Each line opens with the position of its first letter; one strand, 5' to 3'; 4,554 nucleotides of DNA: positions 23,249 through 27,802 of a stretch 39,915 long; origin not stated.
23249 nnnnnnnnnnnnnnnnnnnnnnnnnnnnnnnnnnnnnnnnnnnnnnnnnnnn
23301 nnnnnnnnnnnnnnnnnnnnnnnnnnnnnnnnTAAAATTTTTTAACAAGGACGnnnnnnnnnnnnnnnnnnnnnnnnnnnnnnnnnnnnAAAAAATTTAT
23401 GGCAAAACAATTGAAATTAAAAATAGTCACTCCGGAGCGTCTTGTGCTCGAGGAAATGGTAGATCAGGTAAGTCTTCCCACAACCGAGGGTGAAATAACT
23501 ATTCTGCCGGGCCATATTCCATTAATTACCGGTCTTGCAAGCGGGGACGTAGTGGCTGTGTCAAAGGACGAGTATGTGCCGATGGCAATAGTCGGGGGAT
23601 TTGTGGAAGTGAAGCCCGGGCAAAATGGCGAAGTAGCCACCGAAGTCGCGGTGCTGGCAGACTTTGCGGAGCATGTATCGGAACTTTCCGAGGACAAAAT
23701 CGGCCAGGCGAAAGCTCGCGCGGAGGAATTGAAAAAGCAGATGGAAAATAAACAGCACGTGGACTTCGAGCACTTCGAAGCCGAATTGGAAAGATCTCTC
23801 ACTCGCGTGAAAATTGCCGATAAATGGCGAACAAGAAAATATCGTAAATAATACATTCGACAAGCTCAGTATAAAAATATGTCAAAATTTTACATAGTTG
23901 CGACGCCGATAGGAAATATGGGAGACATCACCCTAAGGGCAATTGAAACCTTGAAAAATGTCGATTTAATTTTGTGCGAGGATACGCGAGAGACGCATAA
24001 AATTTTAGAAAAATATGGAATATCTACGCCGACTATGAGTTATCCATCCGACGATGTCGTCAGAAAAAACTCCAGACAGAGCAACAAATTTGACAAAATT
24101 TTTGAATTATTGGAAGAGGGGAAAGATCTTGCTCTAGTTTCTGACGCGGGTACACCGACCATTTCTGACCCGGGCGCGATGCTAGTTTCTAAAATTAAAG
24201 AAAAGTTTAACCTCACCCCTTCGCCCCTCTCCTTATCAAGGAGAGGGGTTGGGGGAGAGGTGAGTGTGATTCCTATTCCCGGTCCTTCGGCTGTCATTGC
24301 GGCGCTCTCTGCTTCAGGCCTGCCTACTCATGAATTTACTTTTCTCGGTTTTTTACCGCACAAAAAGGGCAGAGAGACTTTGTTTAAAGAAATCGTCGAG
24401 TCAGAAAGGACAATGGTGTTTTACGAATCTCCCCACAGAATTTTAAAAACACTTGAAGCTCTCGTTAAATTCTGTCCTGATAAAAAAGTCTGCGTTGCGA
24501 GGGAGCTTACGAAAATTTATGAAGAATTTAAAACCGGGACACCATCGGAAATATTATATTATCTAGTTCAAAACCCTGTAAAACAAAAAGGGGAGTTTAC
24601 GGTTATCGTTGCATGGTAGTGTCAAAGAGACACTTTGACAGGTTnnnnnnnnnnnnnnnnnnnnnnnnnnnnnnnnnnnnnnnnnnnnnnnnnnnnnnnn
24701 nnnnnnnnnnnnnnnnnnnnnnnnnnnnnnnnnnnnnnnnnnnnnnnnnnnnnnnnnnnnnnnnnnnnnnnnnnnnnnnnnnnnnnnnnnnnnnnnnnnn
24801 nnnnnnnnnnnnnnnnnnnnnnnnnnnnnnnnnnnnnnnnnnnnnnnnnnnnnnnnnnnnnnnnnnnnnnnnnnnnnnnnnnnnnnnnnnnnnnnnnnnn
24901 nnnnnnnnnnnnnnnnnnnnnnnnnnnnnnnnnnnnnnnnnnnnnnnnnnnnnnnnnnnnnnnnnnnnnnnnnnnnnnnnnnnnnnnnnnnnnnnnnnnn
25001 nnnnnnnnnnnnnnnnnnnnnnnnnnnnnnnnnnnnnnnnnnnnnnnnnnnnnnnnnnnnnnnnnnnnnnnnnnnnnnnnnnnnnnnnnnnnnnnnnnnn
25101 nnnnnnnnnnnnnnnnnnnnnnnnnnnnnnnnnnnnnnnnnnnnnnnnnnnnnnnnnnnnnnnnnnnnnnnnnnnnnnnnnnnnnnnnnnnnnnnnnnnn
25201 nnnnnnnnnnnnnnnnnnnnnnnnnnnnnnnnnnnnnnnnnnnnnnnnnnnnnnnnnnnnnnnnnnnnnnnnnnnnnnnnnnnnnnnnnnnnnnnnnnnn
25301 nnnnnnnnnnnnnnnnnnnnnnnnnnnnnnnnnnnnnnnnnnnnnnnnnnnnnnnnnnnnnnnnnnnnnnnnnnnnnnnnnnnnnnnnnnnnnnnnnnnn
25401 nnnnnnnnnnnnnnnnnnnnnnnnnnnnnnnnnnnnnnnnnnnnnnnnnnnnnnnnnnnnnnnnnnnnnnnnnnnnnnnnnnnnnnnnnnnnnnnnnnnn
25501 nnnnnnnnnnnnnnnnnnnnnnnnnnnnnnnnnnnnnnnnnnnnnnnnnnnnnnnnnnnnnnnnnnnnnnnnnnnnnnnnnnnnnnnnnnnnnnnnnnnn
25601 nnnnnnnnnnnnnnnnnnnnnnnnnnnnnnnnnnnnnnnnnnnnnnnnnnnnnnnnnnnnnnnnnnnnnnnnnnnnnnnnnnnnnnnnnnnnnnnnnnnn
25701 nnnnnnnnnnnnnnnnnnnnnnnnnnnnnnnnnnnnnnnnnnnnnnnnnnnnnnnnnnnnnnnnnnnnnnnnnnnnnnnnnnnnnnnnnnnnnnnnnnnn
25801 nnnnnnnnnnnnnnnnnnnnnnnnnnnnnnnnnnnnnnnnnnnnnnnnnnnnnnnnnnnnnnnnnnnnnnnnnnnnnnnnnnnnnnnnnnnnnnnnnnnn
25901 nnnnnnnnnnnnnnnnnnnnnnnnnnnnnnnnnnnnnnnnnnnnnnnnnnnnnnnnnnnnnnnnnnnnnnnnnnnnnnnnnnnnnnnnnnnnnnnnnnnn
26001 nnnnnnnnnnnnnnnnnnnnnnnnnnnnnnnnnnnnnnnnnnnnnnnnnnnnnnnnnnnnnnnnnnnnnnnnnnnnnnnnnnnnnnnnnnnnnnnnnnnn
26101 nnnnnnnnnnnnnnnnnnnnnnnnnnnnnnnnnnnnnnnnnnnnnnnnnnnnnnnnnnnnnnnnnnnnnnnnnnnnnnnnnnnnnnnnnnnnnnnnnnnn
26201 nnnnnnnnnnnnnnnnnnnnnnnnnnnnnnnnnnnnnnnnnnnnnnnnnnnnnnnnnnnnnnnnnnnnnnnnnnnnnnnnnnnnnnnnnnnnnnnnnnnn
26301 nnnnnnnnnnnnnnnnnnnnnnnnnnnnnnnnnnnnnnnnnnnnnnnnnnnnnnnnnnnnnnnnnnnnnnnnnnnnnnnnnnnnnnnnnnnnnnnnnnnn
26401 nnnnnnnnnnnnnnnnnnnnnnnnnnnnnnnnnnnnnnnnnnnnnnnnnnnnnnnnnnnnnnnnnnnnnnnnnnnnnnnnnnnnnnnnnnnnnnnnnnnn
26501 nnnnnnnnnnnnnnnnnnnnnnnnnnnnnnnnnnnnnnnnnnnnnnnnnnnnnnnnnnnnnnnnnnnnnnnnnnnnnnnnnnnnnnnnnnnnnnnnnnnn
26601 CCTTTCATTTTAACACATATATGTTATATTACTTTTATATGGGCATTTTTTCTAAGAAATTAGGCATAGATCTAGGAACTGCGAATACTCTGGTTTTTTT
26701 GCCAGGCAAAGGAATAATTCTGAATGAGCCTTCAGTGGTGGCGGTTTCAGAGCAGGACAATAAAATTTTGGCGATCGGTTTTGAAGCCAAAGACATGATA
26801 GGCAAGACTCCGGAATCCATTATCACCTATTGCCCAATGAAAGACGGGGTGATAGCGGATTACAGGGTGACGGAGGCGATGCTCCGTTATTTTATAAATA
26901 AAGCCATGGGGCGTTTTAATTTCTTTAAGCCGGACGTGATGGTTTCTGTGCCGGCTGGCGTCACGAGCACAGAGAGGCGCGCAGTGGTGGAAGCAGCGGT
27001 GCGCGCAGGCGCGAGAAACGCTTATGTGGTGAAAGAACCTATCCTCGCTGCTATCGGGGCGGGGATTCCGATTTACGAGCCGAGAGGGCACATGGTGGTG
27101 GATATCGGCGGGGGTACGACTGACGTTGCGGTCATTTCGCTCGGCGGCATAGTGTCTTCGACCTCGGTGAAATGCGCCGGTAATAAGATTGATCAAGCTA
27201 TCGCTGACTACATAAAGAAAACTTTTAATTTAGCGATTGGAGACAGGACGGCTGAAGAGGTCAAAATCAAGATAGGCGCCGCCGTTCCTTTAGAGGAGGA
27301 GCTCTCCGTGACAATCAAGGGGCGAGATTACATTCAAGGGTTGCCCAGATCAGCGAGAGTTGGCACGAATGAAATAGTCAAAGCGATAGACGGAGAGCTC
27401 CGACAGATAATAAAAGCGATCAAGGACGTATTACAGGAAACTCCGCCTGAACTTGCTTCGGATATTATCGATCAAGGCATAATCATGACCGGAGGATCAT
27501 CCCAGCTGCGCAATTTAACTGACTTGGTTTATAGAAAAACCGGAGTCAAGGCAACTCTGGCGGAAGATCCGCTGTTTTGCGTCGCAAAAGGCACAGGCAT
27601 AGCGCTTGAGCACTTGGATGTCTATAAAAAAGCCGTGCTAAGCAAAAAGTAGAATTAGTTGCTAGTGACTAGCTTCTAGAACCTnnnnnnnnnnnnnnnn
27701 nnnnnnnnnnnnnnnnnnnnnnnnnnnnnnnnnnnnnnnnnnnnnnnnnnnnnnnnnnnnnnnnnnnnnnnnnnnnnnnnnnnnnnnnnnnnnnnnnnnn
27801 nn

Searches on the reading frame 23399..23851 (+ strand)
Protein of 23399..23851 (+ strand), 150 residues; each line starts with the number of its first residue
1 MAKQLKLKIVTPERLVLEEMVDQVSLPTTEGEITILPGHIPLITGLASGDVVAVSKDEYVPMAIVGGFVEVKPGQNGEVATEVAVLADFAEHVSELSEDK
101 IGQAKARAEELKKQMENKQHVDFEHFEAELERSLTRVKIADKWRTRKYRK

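Call 12: search_protein_families(library=pfam, proteins=[window:23399-23851:+])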
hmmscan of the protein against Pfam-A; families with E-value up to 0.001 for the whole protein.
window:23399-23851:+ (150 aa): 2 families
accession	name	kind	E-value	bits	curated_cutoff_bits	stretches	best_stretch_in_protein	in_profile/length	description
PF02823.21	ATP-synt_DE_N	-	4.5e-20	71.9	27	1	5-74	1-71/80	ATP synthase, Delta/Epsilon chain, beta-sandwich domain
PF00401.25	ATP-synt_DE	-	0.00012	22.6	24.6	1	103-140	10-46/47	ATP synthase, Delta/Epsilon chain, long alpha-helix domain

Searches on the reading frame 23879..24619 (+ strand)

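Call 37: search_protein_families(library=pfam, proteins=[window:23879-24619:+], max_evalue=0.0001)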
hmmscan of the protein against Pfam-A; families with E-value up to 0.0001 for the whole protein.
window:23879-24619:+ (246 aa): 1 family
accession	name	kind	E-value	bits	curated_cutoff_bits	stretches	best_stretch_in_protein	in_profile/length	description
PF00590.25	TP_methylase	-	8.3e-29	101.5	27.8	1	3-224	1-210/212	Tetrapyrrole (Corrin/Porphyrin) Methylases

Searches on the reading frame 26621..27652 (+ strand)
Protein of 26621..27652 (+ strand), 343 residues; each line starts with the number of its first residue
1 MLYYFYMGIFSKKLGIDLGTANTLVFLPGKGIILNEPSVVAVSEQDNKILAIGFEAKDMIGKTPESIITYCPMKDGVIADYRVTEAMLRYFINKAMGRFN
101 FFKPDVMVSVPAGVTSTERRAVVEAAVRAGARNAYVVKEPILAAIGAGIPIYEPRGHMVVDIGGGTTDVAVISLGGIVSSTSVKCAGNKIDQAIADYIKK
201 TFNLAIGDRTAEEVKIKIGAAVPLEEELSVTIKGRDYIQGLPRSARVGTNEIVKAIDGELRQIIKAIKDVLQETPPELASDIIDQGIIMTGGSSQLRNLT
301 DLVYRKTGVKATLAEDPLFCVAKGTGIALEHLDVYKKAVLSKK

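Call 12: search_protein_families(library=pfam, proteins=[window:26621-27652:+])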
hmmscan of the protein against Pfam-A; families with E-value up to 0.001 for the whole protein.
window:26621-27652:+ (343 aa): 6 families
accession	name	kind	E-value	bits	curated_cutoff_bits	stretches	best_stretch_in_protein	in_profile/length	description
PF06723.19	MreB_Mbl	-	1.9e-134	448.1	27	1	12-335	2-325/327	MreB/Mbl protein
PF00012.26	HSP70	-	5e-13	48.6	20.6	1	105-327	135-370/599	Hsp70 protein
PF14450.12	FtsA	-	2.2e-12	47.9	31.8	1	158-319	1-122/127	Cell division protein FtsA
PF00022.25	Actin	-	7.2e-11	41.7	27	1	37-201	31-190/410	Actin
PF25216.1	Volactin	-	9.1e-05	22.5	35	1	39-326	48-318/321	Volactin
PF08841.16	DDR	-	0.00041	19.9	24.6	1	142-215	120-188/328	Diol dehydratase reactivase ATPase-like domain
